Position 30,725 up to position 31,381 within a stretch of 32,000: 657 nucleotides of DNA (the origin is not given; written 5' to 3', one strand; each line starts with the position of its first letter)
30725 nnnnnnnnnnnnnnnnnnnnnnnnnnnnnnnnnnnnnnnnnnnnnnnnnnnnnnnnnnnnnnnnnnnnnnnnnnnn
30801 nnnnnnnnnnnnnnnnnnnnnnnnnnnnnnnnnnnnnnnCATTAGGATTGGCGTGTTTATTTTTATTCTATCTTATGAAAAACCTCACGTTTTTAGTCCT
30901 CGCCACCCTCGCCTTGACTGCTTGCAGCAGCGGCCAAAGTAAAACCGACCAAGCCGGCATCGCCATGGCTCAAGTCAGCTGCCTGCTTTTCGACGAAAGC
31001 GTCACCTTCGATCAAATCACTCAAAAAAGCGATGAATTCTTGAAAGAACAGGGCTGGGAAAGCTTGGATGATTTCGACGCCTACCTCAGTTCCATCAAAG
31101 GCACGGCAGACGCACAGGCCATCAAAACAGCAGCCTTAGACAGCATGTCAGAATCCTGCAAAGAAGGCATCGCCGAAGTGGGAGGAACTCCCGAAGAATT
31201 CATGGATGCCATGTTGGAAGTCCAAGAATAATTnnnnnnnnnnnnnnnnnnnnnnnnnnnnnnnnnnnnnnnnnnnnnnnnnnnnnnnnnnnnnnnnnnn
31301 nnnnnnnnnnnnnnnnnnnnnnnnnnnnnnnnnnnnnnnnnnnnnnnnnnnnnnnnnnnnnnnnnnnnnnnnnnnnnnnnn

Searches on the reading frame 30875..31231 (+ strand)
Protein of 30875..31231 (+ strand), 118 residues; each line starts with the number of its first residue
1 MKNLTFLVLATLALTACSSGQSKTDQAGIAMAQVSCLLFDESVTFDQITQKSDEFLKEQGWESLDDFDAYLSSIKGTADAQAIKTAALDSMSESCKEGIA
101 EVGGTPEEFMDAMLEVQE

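Call 4: search_protein_families(library=pfam, proteins=[window:30878-31231:+], max_evalue=1)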
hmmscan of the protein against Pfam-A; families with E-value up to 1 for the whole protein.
window:30878-31231:+ (117 aa): 2 families
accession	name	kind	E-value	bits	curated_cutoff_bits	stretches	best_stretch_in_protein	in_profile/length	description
PF20101.4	DUF6491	-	0.0059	17.1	27.5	1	2-69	4-62/138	Family of unknown function (DUF6491)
PF08139.17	LPAM_1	-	0.33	11.9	20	1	4-17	5-18/18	Prokaryotic membrane lipoprotein lipid attachment site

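Call 67: search_protein_families(library=ncbifam, proteins=[window:30875-31231:+], max_evalue=0.01)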
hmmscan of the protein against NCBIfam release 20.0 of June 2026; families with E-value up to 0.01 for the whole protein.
window:30875-31231:+ (118 aa): 0 families
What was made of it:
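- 30875..31231 (+): P5: small lipoprotein (lipobox LTAC, 2 further Cys). It is a conserved sixth member of the cassette, but unusually diverged in this genome. No significant Pfam or NCBIfam family (calls 4, 67).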

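Call 87: search_protein_families(library=padloc, proteins=[window:30875-31231:+], max_evalue=0.01)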
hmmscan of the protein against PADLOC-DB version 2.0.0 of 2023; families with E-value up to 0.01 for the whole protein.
window:30875-31231:+ (118 aa): 0 families
